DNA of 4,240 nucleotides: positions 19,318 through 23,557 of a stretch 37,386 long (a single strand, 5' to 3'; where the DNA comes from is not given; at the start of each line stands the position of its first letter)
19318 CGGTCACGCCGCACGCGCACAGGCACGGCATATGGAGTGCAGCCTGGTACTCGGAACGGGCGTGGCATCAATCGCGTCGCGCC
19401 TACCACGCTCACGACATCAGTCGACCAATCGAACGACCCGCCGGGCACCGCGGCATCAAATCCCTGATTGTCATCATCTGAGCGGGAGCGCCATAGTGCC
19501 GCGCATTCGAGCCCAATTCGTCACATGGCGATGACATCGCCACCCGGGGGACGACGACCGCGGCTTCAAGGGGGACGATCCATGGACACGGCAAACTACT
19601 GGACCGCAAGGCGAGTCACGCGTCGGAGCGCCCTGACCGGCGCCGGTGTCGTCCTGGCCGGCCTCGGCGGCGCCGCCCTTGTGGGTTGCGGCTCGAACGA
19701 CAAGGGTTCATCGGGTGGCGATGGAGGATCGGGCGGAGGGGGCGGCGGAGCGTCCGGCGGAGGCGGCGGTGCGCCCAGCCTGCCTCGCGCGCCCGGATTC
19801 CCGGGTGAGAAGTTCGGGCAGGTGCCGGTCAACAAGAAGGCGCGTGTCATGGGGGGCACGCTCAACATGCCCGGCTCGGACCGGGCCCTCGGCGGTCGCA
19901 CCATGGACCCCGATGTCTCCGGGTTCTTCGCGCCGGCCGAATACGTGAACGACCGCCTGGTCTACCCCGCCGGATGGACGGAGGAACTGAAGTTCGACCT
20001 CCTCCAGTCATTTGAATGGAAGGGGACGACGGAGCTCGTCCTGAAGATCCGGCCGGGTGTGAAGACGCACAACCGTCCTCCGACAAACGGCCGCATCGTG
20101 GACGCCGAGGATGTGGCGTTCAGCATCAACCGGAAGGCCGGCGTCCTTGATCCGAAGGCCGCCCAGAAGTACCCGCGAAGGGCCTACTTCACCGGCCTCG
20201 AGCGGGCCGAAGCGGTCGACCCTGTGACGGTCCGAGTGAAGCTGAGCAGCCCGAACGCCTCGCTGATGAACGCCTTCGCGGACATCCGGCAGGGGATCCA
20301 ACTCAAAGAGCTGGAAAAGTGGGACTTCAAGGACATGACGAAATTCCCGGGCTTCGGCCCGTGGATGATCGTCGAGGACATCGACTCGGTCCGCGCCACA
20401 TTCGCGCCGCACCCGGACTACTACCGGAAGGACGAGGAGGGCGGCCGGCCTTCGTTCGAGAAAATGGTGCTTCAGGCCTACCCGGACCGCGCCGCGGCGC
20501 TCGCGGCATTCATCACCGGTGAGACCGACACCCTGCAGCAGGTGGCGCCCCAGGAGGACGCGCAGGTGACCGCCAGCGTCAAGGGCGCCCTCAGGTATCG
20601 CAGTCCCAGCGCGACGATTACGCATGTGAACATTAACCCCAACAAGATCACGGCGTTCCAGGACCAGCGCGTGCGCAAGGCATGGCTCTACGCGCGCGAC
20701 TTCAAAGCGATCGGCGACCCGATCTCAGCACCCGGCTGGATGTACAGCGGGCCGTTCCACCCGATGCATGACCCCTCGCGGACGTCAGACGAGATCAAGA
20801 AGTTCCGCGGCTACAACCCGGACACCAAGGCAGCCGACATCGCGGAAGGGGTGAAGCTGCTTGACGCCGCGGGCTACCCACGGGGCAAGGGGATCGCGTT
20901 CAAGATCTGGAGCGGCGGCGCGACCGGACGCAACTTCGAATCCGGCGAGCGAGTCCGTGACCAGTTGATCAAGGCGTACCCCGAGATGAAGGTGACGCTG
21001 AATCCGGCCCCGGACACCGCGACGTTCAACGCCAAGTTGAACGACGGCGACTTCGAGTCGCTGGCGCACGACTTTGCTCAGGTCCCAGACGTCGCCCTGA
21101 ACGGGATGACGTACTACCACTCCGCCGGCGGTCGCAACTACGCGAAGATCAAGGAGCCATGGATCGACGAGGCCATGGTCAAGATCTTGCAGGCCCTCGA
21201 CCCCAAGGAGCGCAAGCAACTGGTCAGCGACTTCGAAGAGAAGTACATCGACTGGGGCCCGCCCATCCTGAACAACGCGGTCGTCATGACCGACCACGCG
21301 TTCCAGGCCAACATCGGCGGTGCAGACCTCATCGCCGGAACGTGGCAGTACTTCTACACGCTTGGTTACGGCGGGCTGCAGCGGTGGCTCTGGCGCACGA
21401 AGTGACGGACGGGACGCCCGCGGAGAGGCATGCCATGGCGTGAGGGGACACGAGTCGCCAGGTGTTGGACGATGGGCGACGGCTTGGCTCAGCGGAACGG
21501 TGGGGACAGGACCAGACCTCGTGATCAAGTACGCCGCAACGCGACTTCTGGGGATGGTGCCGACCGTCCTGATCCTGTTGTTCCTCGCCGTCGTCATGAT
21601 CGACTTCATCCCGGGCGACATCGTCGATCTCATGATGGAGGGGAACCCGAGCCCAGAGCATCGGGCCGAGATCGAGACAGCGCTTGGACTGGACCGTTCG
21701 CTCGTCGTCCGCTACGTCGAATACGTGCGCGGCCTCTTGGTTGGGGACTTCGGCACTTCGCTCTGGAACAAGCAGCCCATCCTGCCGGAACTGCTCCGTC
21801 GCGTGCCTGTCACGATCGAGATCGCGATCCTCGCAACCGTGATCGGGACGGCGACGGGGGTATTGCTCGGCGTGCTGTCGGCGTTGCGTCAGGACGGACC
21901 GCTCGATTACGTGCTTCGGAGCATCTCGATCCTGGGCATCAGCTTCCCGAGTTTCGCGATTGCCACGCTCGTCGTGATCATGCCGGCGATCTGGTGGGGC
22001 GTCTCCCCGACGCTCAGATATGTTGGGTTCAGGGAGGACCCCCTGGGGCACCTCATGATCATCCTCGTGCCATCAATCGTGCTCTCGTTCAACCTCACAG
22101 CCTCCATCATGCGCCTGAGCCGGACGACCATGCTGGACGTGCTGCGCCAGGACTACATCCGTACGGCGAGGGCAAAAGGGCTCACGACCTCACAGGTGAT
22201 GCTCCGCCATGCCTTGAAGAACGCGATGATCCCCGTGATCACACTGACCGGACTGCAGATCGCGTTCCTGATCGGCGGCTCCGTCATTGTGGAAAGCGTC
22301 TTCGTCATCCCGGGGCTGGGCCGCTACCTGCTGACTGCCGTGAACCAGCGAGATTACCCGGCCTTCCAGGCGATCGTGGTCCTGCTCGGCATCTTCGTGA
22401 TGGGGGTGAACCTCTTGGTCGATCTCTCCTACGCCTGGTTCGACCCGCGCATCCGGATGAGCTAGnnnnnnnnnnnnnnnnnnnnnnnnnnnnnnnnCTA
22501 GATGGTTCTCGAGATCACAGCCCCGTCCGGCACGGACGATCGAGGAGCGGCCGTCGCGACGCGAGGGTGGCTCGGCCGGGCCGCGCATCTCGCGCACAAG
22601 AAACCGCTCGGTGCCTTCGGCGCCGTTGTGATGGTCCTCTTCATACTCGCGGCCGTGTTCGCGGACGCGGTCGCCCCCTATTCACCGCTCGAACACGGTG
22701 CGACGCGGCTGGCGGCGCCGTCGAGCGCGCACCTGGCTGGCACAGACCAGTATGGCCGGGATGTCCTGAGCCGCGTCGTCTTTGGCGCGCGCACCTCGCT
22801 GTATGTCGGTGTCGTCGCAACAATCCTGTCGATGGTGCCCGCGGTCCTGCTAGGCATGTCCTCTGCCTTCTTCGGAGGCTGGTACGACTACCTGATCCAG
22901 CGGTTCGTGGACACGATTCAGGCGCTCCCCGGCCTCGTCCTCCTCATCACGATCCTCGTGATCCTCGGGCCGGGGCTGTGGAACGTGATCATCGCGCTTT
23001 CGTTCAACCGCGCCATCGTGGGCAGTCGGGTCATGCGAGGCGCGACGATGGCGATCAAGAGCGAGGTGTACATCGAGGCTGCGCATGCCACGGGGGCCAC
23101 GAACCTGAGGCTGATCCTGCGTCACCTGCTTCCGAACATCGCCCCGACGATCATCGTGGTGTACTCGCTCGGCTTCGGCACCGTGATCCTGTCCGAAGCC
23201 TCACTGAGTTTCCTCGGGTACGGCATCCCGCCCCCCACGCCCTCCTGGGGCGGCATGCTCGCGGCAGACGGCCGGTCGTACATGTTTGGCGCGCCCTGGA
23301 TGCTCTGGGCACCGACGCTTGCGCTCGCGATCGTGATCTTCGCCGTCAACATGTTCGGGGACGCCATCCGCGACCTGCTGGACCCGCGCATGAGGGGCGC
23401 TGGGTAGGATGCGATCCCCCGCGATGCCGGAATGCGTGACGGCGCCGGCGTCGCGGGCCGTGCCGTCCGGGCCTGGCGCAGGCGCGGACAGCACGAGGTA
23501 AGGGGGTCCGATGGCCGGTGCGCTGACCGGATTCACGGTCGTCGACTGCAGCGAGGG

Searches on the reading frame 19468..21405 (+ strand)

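Call 8: search_protein_families(library=pfam, proteins=[window:19468-21405:+], max_evalue=0.001)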
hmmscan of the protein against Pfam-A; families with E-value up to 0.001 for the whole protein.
window:19468-21405:+ (645 aa): 1 family
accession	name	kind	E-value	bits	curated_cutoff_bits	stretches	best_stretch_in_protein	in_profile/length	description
PF00496.27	SBP_bac_5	-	4.4e-42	144.9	32.4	1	185-554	14-364/368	Bacterial extracellular solute-binding proteins, family 5 Middle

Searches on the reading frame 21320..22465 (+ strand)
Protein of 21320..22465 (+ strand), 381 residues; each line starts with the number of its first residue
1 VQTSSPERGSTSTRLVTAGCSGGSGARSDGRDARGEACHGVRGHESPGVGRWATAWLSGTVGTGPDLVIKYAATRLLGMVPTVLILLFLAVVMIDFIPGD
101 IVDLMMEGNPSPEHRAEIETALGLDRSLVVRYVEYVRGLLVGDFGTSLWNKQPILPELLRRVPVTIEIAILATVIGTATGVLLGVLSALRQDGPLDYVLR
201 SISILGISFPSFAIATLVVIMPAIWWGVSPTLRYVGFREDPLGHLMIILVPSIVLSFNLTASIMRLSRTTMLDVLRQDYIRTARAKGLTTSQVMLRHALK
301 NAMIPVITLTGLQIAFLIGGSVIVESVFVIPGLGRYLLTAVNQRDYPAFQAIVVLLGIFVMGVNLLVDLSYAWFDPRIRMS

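Call 8: search_protein_families(library=pfam, proteins=[window:21320-22465:+], max_evalue=0.001)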
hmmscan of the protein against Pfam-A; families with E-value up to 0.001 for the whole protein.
window:21320-22465:+ (381 aa): 2 families
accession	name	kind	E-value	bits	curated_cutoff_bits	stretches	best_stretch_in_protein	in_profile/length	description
PF00528.27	BPD_transp_1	-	6.9e-37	127.4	26.4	1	180-379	1-183/184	Binding-protein-dependent transport system inner membrane component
PF19300.4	BPD_transp_1_N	-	1.5e-09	38.4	23.8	1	69-168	2-113/114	Binding-prot-dependent transport system membrane comp, N-term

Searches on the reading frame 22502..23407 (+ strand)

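Call 8: search_protein_families(library=pfam, proteins=[window:22502-23407:+], max_evalue=0.001)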
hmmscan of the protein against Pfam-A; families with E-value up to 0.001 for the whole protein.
window:22502-23407:+ (301 aa): 2 families
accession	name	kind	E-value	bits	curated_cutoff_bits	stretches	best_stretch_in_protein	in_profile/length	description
PF00528.27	BPD_transp_1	-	1.4e-28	100.4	26.4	1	114-298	1-183/184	Binding-protein-dependent transport system inner membrane component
PF12911.12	OppC_N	-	9.2e-05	22.7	23.9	1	33-64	12-43/53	N-terminal TM domain of oligopeptide transport permease C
